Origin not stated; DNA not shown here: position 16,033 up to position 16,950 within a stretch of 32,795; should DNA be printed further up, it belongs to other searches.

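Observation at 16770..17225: Orphan small ORF coupled to the UDG-like gene by an ATGA stop/start overlap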

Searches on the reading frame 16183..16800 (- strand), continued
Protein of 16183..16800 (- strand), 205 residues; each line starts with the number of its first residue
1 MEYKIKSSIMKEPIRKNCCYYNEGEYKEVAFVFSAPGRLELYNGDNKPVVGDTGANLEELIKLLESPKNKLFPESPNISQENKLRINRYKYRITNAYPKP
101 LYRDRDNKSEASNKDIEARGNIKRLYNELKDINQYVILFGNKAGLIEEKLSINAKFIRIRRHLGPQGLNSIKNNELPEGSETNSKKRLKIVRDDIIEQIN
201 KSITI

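Call 93: search_protein_families(library=pfam, alignment_id=A4, max_evalue=0.00001)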
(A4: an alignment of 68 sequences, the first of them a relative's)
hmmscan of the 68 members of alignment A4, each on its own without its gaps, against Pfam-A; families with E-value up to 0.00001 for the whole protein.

A. member 1, L019:116-778:+ (221 aa): 0 families

B. families by the number of members that match (of 68 scanned): 36 families (the first 25 are shown)
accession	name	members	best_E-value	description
PF25583.1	WCX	3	2.6e-19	WCX domain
PF13280.12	WYL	2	1.4e-23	WYL domain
PF02515.22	CoA_transf_3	1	2.1e-124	CoA-transferase family III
PF04461.18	DUF520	1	1.9e-56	Protein of unknown function (DUF520)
PF00441.29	Acyl-CoA_dh_1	1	3.7e-50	Acyl-CoA dehydrogenase, C-terminal domain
PF11074.14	DUF2779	1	1.4e-44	Domain of unknown function(DUF2779)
PF13672.11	PP2C_2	1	4.2e-43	Protein phosphatase 2C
PF01936.24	NYN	1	5.1e-38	NYN domain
PF13458.12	Peripla_BP_6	1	1.1e-30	Periplasmic binding protein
PF19580.5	Exo_endo_phos_3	1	2e-24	Endonuclease/Exonuclease/phosphatase family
PF08028.16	Acyl-CoA_dh_2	1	1.1e-23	Acyl-CoA dehydrogenase, C-terminal domain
PF02770.24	Acyl-CoA_dh_M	1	3e-23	Acyl-CoA dehydrogenase, middle domain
PF14706.11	Tnp_DNA_bind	1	5.5e-21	Transposase DNA-binding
PF13380.12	CoA_binding_2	1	2.7e-20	CoA binding domain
PF02771.21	Acyl-CoA_dh_N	1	1.1e-19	Acyl-CoA dehydrogenase, N-terminal domain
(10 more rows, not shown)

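Call 94: search_protein_families(library=padloc, alignment_id=A4, max_evalue=0.00001)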
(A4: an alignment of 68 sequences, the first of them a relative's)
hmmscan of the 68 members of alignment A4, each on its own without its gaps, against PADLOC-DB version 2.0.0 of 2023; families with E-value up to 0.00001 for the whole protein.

A. member 1, L019:116-778:+ (221 aa): 0 families

B. families by the number of members that match (of 68 scanned): 9 families
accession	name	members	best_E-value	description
PDLC01652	WYL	3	3.8e-38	"CAS-I,CAS-II,CAS-III,CAS-IV,CAS-V,CAS-VI; associated_signaling"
PDLC01766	Cas3c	3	3.5e-16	-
PDLC01457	WYL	2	4.5e-42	"CAS-I,CAS-II,CAS-III,CAS-IV,CAS-V,CAS-VI; associated_signaling"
PDLC04990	PDC-S31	1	5.3e-34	-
PDLC04994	PDC-S31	1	4.3e-24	-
PDLC04991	PDC-S31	1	7.6e-22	-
PDLC03787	RTasWYL-YodC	1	2.3e-08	DRT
PDLC01447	Cas4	1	1.8e-06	"CAS-I,CAS-II,CAS-III,CAS-IV,CAS-V,CAS-VI; acquisition_associated"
PDLC04992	PDC-S31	1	7.4e-06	-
